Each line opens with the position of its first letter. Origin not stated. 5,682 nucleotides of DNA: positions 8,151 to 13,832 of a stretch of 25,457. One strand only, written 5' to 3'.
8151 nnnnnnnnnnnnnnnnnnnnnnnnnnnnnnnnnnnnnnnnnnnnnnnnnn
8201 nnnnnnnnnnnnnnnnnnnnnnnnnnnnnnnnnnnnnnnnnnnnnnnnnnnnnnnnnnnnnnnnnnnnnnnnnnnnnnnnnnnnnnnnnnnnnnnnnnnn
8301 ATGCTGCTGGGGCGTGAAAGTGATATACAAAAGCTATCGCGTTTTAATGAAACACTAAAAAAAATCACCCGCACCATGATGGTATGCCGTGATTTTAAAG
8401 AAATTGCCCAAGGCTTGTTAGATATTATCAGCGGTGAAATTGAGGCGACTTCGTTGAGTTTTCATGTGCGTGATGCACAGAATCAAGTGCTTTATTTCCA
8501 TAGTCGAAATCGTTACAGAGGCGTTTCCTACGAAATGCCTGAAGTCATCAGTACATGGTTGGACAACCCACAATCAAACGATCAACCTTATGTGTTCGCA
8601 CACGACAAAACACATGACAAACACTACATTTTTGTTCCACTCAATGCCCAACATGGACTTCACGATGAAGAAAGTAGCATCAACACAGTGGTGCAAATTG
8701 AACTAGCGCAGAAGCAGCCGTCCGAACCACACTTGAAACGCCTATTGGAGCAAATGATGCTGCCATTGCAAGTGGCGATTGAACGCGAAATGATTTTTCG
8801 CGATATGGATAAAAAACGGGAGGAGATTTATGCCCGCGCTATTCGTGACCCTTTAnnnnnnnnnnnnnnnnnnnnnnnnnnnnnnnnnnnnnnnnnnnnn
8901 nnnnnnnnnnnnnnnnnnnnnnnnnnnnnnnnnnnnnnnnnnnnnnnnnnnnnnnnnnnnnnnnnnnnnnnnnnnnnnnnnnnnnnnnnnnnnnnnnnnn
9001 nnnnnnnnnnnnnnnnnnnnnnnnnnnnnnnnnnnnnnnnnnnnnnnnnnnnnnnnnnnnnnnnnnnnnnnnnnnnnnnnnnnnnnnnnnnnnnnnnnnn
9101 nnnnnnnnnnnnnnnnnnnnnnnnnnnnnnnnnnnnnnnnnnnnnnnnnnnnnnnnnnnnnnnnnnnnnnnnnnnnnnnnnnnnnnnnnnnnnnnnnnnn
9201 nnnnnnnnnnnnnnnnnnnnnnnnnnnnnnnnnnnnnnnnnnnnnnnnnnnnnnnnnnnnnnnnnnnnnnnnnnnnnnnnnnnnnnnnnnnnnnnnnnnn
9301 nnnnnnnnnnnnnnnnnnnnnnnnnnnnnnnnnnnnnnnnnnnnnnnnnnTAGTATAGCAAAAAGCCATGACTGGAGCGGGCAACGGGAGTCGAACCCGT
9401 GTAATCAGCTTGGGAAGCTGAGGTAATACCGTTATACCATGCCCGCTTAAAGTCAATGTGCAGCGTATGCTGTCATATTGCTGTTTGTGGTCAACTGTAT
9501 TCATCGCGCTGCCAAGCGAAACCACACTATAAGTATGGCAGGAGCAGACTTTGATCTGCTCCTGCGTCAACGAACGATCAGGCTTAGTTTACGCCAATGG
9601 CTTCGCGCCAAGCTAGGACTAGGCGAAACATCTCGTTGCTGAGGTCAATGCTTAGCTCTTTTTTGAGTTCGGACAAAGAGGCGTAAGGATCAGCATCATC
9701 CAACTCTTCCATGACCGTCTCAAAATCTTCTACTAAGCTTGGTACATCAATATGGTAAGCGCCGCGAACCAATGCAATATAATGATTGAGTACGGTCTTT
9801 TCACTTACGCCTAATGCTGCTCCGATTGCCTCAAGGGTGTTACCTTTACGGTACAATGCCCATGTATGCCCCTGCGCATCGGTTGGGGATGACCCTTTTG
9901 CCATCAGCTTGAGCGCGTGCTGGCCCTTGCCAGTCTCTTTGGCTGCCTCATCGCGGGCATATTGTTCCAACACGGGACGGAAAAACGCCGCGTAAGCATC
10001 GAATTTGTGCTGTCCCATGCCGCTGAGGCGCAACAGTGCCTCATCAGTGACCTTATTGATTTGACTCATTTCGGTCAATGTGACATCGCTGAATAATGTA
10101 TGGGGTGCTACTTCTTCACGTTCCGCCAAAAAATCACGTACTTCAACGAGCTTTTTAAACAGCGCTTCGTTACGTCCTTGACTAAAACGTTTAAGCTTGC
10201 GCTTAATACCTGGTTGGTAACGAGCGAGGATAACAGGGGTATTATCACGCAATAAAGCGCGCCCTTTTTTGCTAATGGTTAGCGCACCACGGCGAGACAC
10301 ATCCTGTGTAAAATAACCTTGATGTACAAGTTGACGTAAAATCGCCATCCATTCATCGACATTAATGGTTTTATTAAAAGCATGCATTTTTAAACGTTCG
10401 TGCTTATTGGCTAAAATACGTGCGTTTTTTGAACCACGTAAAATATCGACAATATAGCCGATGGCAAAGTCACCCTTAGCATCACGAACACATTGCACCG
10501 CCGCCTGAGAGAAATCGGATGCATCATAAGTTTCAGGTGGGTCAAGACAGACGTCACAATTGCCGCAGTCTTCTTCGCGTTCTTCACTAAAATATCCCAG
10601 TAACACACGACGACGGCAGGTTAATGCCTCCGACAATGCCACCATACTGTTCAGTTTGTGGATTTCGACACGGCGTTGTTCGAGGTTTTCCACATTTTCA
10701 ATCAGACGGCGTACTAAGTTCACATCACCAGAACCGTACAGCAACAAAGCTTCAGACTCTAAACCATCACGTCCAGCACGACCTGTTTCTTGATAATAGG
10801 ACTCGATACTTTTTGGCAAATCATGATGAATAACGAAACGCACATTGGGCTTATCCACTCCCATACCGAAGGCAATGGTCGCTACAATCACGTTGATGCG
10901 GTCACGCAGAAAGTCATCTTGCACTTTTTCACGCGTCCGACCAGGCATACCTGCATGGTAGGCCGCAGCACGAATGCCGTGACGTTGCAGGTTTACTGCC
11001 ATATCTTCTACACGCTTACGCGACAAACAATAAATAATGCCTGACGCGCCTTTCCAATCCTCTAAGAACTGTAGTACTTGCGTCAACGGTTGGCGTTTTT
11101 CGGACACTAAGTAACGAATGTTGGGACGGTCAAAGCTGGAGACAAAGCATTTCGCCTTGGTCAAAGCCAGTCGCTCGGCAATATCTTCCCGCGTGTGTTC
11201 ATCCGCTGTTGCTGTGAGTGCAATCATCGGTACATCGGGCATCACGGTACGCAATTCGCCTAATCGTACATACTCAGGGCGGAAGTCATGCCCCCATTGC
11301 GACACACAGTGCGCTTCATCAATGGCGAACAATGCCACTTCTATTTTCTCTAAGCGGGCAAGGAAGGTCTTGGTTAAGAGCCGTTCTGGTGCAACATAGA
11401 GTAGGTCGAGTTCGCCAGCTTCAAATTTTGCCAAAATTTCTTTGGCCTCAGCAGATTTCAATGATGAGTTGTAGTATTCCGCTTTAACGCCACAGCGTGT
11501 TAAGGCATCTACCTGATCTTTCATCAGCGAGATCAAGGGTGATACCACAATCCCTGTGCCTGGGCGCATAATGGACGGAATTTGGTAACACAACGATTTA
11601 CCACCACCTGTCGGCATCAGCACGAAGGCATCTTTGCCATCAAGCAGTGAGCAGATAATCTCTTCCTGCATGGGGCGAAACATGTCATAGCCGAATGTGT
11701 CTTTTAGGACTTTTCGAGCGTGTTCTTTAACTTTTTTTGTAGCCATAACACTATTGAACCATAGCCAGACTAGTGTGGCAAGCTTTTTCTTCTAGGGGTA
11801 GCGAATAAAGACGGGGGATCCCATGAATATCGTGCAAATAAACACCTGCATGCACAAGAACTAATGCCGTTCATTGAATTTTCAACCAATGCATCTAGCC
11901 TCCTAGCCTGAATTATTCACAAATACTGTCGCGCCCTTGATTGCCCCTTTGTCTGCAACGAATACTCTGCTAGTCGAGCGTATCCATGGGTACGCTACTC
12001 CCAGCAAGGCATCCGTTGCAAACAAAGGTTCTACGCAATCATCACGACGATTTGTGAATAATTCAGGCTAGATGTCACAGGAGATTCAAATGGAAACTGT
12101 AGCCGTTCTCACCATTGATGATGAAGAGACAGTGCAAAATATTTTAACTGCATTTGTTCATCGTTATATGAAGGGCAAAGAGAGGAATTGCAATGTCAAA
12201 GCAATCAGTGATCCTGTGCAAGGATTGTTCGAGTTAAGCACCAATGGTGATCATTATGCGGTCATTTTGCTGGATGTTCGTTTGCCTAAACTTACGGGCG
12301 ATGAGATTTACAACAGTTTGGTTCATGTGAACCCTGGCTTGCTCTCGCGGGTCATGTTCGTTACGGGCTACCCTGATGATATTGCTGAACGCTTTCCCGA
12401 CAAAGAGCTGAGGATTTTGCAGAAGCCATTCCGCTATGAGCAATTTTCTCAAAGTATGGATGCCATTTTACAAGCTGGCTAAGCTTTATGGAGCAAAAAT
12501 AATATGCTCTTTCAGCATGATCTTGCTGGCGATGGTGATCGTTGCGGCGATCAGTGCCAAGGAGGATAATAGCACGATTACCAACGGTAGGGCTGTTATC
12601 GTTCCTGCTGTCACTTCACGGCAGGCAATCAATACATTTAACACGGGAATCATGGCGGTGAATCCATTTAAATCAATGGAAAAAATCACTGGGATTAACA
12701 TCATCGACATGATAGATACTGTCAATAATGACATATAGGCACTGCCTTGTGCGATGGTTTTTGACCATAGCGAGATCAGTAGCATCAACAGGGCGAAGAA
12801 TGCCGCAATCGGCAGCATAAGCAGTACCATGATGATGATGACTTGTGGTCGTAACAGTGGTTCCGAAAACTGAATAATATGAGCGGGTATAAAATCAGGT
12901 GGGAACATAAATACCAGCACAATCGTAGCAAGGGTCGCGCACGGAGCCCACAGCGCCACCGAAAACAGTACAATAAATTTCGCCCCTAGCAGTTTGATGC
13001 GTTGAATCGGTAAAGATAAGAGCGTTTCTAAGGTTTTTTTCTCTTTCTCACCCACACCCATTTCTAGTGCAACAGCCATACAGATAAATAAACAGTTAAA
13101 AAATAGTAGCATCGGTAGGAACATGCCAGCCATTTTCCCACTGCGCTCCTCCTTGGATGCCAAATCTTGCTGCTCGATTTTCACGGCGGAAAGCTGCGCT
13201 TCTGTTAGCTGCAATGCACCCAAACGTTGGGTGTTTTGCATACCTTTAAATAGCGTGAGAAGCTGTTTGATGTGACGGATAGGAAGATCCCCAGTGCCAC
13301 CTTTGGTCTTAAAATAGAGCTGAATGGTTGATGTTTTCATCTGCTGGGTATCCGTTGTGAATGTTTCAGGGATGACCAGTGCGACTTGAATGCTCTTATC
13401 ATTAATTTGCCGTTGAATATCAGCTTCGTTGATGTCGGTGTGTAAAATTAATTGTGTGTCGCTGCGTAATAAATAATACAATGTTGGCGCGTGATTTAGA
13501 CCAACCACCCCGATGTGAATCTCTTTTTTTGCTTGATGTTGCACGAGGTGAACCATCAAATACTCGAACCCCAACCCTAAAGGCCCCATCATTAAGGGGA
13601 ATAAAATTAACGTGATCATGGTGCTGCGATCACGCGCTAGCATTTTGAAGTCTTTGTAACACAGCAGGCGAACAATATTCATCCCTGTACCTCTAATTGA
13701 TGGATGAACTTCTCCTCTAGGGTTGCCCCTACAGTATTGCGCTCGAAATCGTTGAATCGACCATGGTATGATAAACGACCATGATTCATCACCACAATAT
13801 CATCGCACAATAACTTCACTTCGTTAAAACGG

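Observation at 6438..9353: Coupled operon: secreted protein + membrane protein + O2/Fe(II)-sensor diguanylate cyclase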

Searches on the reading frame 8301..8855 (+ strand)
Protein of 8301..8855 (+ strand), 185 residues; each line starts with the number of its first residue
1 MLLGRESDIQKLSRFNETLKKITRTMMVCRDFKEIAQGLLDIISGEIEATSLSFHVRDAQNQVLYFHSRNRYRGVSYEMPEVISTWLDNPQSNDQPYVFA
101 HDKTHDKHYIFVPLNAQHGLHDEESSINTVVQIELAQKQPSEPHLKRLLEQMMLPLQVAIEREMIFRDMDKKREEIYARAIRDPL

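Call 67: predict_structure(alignment_id=A5)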
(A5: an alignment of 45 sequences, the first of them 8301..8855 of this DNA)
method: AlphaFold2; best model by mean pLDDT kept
length: 185 residues; sequences in the alignment: 45
mean_pLDDT: 84.5   pTM: 0.79
mean pLDDT of the five models: 84.5, 82.1, 79.9, 78.5, 77.7
residues with pLDDT >= 90: 85; 70-90: 75; 50-70: 17; < 50: 8
segments of 3 or more residues with pLDDT < 50: 1-3, 118-122
pLDDT, mean of each block of 10 residues (from residue 1): 61 85 86 92 94 92 88 81 82 79 91 69 68 90 90 92 90 93 79
secondary structure, 60 per line:
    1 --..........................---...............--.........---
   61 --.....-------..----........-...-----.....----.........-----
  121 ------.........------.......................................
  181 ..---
elements in order: H3-28 H32-46 E49-57 E63-67 H81-88 E98-102 E107-115 E127-135 H142-182

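Call 71: fold_search(model_id=the predicted structure, library=pdb)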
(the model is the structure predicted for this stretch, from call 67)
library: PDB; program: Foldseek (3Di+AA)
matches with E <= 10: 1209; with E <= 0.001: 26
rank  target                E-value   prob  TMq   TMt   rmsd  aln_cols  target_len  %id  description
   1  4g3k_A                7.2e-05  1.00  0.54  0.62   5.8       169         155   12  Crystal structure of a. aeolicus nlh1 gaf domain in an inactive state (released 2013-05-29)
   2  4y2f                  7.2e-05  1.00  0.46  0.56   6.0       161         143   18  CRYSTAL STRUCTURE OF NATIVE GAF DOMAIN of POTASSIUM SENSOR HISTIDINE KINASE KDPD FROM ESCHERICHIA COLI (released 2016-05-25)
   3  4mcw_A                9.7e-05  1.00  0.56  0.32   4.9       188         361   15  Crystal structure of a HD-GYP domain (a cyclic-di-GMP phosphodiesterase) containing a tri-nuclear metal centre (released 2014-02-19)
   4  3lfv_A                1.1e-04  1.00  0.58  0.31   5.9       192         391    9  crystal structure of unliganded PDE5A GAF domain (released 2010-09-22)
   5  4qpr                  1.7e-04  1.00  0.46  0.57   6.0       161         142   18  CRYSTAL STRUCTURE OF GAF DOMAIN of POTASSIUM SENSOR HISTIDINE KINASE KDPD FROM ESCHERICHIA COLI (released 2015-09-02)
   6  3mf0_A                1.8e-04  1.00  0.60  0.33   5.4       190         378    9  Crystal structure of PDE5A GAF domain (89-518) (released 2010-09-22)
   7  3p01_A                1.9e-04  1.00  0.52  0.54   6.4       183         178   10  Crystal structure of two-component response regulator from Nostoc sp. PCC 7120 (released 2010-10-06)
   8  4mcw_B                2.5e-04  1.00  0.49  0.28   8.1       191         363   14  Crystal structure of a HD-GYP domain (a cyclic-di-GMP phosphodiesterase) containing a tri-nuclear metal centre (released 2014-02-19)
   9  6oap_B                2.7e-04  1.00  0.51  0.35   6.5       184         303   13  Crystal structure of a dual sensor histidine kinase in the green-light absorbing Pg state (released 2019-09-18)
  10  8w26                  2.9e-04  1.00  0.53  0.30   7.1       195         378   13  X-ray crystal structure of the GAF-PHY domains of SyB-Cph1 (released 2024-05-22)
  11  3lfv_B                3.0e-04  1.00  0.58  0.32   5.3       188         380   11  crystal structure of unliganded PDE5A GAF domain (released 2010-09-22)
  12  7jrj_I                3.6e-04  1.00  0.55  0.35   7.6       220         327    9  Chlamydomonas reinhardtii radial spoke head and neck (recombinant) (released 2020-12-16)
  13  4g3k_B                3.8e-04  1.00  0.54  0.68   4.6       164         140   12  Crystal structure of a. aeolicus nlh1 gaf domain in an inactive state (released 2013-05-29)
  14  5lly_B                3.8e-04  1.00  0.47  0.22   8.5       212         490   10  Photosensory Module of Bacteriophytochrome linked Diguanylyl Cyclase from Idiomarina species A28L (released 2017-03-15)
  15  6ob8_A                4.1e-04  1.00  0.54  0.36   6.4       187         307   11  Crystal structure of a dual sensor histidine kinase in green light illuminated state (released 2019-09-18)
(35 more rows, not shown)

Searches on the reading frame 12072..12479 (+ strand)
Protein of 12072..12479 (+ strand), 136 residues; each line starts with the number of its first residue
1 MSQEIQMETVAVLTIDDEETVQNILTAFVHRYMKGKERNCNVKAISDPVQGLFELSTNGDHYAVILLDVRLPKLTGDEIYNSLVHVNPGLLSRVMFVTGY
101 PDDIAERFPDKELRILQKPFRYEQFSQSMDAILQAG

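Call 52: search_protein_families(library=pfam, proteins=[window:12072-12479:+], max_evalue=0.00001)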
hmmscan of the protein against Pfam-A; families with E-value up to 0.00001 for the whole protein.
window:12072-12479:+ (136 aa): 1 family
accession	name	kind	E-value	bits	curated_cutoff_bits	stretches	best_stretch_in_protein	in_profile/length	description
PF00072.30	Response_reg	-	2.9e-08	34.3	30.2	1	12-127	1-108/111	Response regulator receiver domain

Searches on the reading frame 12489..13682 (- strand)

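Call 52: search_protein_families(library=pfam, proteins=[window:12489-13682:-], max_evalue=0.00001)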
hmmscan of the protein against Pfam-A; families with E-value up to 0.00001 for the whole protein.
window:12489-13682:- (398 aa): 2 families
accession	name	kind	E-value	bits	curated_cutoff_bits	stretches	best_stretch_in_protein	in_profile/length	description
PF12698.13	ABC2_membrane_3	-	8.8e-25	88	31.6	1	19-381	1-345/347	ABC-2 family transporter protein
PF12679.13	ABC2_membrane_2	-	2.3e-11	43.9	27.2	1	9-368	5-261/283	ABC-2 family transporter protein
